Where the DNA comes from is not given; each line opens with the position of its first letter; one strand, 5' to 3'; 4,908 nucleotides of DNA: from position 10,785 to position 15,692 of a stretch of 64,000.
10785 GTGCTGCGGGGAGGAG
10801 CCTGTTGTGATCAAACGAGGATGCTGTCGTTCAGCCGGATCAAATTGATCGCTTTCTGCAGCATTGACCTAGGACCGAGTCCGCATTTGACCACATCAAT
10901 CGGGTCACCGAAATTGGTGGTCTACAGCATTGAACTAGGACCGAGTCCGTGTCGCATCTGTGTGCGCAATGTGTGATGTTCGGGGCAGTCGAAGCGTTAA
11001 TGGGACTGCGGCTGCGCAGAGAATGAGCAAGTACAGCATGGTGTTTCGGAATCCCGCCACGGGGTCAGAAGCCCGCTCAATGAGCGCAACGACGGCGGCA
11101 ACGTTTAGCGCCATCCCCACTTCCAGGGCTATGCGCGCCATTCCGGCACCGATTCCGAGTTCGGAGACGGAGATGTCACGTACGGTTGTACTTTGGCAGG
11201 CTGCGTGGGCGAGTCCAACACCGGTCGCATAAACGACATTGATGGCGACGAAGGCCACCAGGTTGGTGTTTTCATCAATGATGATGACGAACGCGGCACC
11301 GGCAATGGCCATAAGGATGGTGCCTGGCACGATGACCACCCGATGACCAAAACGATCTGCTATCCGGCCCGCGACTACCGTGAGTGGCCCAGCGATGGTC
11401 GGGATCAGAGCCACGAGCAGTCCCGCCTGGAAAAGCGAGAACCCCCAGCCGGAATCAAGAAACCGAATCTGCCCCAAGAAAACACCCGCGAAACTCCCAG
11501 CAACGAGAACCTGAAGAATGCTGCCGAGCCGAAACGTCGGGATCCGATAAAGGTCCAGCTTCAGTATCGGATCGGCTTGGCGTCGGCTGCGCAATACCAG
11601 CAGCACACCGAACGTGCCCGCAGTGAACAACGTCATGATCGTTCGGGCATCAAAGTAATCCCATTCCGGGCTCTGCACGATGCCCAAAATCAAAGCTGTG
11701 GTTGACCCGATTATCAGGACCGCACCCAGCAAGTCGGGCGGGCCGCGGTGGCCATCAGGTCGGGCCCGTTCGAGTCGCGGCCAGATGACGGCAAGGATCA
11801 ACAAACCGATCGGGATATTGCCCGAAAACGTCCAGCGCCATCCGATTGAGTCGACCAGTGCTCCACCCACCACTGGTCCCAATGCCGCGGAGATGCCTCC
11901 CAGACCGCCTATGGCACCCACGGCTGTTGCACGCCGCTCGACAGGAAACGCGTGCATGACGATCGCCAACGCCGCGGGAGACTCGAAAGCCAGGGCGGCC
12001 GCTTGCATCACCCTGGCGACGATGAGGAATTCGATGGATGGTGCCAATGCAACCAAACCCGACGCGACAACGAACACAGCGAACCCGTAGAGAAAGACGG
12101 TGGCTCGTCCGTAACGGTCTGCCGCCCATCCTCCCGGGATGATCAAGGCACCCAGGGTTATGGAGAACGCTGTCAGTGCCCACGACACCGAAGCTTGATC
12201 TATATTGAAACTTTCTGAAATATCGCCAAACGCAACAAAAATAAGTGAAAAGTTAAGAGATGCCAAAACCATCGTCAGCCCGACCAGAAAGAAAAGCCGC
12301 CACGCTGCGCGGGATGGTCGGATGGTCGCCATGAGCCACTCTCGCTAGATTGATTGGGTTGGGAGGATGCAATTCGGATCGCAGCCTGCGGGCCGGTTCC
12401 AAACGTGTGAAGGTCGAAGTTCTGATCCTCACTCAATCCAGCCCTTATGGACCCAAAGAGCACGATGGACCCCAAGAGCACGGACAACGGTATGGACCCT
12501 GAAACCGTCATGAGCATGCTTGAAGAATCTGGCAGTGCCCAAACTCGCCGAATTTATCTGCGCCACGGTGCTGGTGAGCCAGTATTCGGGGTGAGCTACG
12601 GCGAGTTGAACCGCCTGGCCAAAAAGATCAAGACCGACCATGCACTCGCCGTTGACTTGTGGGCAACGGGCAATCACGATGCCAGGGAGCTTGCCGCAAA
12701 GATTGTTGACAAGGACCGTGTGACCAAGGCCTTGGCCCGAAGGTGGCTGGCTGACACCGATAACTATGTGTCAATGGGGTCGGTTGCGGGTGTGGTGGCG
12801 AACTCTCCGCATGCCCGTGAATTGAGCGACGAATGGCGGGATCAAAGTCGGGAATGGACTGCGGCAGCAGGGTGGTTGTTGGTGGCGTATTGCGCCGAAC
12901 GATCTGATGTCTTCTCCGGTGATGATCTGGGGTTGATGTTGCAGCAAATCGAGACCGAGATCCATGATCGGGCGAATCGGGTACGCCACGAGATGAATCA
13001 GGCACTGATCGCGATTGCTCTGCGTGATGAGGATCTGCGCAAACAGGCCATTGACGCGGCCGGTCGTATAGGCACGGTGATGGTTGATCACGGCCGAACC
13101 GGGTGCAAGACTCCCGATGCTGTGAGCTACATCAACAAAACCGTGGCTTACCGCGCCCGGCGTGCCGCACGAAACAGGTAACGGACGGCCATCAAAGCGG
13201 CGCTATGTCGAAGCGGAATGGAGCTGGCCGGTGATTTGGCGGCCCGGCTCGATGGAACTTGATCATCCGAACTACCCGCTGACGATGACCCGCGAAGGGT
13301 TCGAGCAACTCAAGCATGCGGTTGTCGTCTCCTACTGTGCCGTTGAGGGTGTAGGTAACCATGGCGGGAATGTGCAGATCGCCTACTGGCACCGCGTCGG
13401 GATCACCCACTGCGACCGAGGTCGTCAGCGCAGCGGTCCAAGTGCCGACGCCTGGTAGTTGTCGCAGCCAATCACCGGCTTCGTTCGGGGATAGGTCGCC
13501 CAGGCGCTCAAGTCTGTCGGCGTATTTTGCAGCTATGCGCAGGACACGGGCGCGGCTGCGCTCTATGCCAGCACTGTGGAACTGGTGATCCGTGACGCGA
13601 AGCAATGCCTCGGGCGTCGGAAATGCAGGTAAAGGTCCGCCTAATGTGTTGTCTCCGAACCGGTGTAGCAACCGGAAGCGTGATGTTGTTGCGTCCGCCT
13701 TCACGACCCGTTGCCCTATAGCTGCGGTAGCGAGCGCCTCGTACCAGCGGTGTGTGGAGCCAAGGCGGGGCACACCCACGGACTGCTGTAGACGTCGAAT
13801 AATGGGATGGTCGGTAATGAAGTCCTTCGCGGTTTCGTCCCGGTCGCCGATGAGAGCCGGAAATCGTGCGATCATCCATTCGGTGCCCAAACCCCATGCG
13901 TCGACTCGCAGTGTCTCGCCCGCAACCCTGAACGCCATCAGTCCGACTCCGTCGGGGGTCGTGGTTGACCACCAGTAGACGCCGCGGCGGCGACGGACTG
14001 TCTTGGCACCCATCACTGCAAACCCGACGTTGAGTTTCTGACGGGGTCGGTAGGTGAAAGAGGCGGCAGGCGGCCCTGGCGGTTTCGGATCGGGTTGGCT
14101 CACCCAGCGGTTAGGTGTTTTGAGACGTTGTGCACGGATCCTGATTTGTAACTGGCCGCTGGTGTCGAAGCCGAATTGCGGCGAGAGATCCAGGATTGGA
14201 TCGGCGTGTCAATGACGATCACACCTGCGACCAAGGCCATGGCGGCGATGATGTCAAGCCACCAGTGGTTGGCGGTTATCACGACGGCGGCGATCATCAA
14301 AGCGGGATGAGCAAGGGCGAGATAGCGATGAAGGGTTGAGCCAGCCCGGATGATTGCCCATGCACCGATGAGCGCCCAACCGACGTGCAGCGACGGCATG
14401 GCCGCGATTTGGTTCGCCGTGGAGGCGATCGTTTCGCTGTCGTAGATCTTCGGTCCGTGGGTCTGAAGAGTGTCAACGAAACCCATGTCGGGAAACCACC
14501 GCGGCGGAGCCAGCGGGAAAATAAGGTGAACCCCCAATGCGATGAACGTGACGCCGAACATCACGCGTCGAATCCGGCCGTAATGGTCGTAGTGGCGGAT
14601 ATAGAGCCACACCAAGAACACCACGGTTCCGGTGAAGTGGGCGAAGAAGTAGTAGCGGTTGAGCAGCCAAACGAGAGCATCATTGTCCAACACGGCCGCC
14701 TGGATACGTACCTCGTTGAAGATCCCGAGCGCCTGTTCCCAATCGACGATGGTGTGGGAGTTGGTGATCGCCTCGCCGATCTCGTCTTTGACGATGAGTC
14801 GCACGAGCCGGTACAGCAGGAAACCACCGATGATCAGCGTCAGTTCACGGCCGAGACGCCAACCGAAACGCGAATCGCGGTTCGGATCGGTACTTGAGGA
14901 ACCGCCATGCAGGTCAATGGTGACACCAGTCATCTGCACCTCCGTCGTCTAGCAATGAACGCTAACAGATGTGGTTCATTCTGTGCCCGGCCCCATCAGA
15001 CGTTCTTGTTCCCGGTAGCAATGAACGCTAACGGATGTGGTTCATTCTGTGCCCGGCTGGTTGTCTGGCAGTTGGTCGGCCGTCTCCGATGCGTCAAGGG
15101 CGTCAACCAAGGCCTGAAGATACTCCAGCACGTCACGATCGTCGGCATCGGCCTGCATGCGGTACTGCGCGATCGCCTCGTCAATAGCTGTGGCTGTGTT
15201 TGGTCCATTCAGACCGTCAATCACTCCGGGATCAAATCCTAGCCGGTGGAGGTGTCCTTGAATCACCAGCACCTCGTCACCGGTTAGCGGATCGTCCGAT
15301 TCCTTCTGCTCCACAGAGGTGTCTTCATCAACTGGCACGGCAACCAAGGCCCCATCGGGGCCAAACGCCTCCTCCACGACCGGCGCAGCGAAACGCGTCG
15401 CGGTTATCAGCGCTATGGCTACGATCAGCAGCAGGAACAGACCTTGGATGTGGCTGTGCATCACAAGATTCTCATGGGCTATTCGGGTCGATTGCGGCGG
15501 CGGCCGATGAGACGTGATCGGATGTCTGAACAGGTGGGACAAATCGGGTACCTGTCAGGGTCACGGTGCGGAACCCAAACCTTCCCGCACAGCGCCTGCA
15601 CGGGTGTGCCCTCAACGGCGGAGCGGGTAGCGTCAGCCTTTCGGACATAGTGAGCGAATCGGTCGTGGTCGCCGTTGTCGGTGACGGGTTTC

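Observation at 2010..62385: Sequence-unrelated intergenic tandem repeats share a 63-68 bp spacing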

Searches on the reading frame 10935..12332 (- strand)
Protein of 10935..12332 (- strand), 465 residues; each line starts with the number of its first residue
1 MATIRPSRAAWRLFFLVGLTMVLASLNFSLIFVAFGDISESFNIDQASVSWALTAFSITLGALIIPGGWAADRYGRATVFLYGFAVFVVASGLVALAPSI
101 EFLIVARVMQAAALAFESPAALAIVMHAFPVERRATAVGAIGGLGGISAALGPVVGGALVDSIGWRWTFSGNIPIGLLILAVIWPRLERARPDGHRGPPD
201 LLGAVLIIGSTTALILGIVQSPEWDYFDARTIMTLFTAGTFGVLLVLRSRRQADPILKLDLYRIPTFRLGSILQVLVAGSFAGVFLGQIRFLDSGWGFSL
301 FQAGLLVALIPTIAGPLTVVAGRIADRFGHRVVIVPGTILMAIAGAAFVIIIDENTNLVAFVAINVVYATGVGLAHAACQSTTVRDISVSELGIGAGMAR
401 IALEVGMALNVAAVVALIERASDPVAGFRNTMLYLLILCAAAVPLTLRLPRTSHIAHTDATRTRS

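Call 10: search_protein_families(library=pfam, proteins=[window:10935-12332:-])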
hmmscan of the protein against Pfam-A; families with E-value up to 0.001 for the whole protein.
window:10935-12332:- (465 aa): 2 families
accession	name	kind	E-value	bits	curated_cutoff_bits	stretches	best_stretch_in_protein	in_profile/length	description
PF07690.21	MFS_1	-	1.4e-47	162.8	33.4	2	19-247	3-225/347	Major Facilitator Superfamily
PF12832.13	MFS_1_like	-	4.5e-06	26.4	25.2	0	47-169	249-371/373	MFS_1 like family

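Call 13: find_related_loci(query=window:10935-12332:-, collection=genome_contigs, flank=10000)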
Query window:10935-12332:- (465 aa) in genome_contigs; peptide patterns used: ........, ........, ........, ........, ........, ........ (x = any residue, [..] = any of these).
78 stretches matched a pattern, but none encodes a relative of the query by tblastn (E <= 1e-3).

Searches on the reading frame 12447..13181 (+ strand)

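Call 44: search_protein_families(library=pfam, proteins=[window:12447-13181:+])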
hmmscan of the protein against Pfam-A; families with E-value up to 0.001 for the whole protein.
window:12447-13181:+ (244 aa): 1 family
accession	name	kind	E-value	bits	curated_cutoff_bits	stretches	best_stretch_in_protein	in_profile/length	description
PF08713.17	DNA_alkylation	-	1.2e-23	84.4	21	1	22-206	2-198/213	DNA alkylation repair enzyme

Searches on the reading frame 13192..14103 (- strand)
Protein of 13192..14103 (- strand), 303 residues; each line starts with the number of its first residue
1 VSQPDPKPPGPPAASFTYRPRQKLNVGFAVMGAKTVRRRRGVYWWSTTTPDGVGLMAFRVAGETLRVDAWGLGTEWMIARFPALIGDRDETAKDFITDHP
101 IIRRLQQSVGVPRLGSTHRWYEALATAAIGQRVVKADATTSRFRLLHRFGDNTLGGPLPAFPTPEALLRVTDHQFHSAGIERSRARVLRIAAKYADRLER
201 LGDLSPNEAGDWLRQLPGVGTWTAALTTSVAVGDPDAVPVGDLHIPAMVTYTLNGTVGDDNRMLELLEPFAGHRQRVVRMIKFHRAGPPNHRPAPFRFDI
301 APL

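Call 44: search_protein_families(library=pfam, proteins=[window:13192-14103:-])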
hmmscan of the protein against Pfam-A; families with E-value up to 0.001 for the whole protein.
window:13192-14103:- (303 aa): 1 family
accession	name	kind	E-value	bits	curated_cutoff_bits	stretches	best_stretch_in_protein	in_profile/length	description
PF00730.31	HhH-GPD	-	1.8e-05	25.5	26.2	1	136-250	12-84/108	HhH-GPD superfamily base excision DNA repair protein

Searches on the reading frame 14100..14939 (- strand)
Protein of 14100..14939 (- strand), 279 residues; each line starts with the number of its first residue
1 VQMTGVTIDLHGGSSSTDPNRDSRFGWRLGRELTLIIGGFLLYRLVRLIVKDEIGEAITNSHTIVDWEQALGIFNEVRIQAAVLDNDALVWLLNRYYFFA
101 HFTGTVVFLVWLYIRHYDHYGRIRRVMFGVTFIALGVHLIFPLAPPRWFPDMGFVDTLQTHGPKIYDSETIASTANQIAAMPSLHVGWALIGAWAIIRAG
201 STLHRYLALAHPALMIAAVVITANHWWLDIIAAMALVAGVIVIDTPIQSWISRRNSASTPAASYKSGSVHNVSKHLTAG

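Call 10: search_protein_families(library=pfam, proteins=[window:14100-14939:-])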
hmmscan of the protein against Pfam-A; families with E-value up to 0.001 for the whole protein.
window:14100-14939:- (279 aa): 1 family
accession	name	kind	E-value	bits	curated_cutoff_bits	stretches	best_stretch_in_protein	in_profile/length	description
PF14378.12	PAP2_3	-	2.3e-40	138.9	27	1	63-242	2-189/190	PAP2 superfamily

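Call 78: find_homologous_proteins(query=window:14100-14933:-, max_evalue=1e-20)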
Query window:14100-14933:- (277 aa): 2512 proteins with E <= 1e-20 among 5132 candidates; the best 120 are listed.
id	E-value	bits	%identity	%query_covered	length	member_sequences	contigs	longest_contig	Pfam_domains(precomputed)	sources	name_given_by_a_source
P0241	4.9e-182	622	100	100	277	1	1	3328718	PF14378.13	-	-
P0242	2.0e-119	416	73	88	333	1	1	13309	PF14378.13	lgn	-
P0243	1.2e-117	411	69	90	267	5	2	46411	PF14378.13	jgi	-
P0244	8.6e-116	404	70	89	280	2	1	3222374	PF14378.13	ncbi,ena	-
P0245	9.0e-115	401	70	86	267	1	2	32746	PF14378.13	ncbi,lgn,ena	-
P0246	9.7e-115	401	68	92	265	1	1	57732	PF14378.13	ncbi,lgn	-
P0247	1.3e-112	394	64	96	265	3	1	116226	PF14378.13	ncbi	-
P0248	2.1e-112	393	64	93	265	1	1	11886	PF14378.13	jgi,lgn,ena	-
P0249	1.2e-111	391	65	94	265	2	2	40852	PF14378.13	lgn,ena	-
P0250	3.2e-111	389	65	94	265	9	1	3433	PF14378.13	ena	-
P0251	6.3e-111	389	66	94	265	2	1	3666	PF14378.13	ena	-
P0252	1.5e-110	387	66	89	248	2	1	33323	PF14378.13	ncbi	-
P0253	1.8e-110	387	65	96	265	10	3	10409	PF14378.13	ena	-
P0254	1.8e-108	380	68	84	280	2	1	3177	PF14378.13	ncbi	-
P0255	2.0e-108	380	60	96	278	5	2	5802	PF14378.13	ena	-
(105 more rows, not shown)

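Call 79: find_encoding_contigs(protein=window:14100-14933:-, flank=3000, max_places=5)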
Protein window:14100-14933:- (277 aa): no gene with exactly this product is on record in the collection.

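Call 80: find_encoding_contigs(protein=P0244, flank=6000, max_places=1)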
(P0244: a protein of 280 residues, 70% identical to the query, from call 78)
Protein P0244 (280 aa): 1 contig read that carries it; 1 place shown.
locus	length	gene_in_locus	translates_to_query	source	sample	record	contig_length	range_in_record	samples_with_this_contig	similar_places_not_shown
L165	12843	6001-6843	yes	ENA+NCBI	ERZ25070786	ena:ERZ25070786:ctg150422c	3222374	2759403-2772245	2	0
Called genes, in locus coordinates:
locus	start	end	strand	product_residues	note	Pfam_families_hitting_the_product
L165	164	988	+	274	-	PF01975:SurE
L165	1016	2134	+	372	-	PF01636:APH, PF02958:EcKL, PF07914:DUF1679 (weak)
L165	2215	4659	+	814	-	PF04879:Molybdop_Fe4S4, PF00384:Molybdopterin, PF01568:Molydop_binding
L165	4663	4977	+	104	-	PF11238:DUF3039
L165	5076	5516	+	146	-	PF12641:Flavodoxin_3 (weak)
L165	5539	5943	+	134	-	PF01471:PG_binding_1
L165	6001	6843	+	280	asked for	PF14378:PAP2_3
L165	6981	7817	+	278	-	-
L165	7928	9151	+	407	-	PF02515:CoA_transf_3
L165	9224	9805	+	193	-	-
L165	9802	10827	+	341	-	PF05096:Glu_cyclase_2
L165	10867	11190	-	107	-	PF13744:HTH_37, PF01381:HTH_3, PF13560:HTH_31 (weak)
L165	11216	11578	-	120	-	PF05973:Gp49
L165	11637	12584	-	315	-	PF00389:2-Hacid_dh, PF02826:2-Hacid_dh_C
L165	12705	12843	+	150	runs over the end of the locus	PF22091:DUF6941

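Call 81: find_encoding_contigs(protein=P0242, flank=6000, max_places=1)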
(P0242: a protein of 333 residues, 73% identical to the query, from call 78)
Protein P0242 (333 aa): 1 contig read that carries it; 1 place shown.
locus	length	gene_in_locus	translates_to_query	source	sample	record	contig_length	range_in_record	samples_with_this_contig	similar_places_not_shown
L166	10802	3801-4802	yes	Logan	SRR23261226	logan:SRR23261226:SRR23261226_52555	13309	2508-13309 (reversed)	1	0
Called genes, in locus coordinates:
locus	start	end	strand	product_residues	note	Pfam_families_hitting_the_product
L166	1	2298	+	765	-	?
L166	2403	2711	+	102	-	PF11238:DUF3039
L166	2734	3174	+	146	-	PF12641:Flavodoxin_3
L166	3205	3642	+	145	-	PF01471:PG_binding_1 (weak)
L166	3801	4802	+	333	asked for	PF14378:PAP2_3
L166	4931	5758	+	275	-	PF00730:HhH-GPD (weak)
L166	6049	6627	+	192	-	-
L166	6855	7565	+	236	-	PF05096:Glu_cyclase_2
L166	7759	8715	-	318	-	PF00389:2-Hacid_dh, PF02826:2-Hacid_dh_C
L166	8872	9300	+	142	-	PF22091:DUF6941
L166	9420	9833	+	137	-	-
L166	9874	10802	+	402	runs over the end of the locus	-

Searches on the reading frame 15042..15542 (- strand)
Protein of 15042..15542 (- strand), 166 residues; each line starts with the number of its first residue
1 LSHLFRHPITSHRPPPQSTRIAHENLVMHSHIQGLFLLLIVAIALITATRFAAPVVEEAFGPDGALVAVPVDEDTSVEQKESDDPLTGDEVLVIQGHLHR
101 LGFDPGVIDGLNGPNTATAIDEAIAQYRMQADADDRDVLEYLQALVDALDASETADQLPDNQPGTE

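Call 10: search_protein_families(library=pfam, proteins=[window:15042-15542:-])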
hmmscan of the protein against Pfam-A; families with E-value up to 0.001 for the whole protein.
window:15042-15542:- (166 aa): 1 family
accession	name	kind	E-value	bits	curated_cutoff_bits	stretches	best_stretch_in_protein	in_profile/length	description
PF01471.23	PG_binding_1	-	8.8e-06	26.3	23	1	87-129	1-43/57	Putative peptidoglycan binding domain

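Call 67: find_encoding_contigs(protein=window:15042-15542:-, flank=3000, max_places=5)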
Protein window:15042-15542:- (166 aa): no gene with exactly this product is on record in the collection.
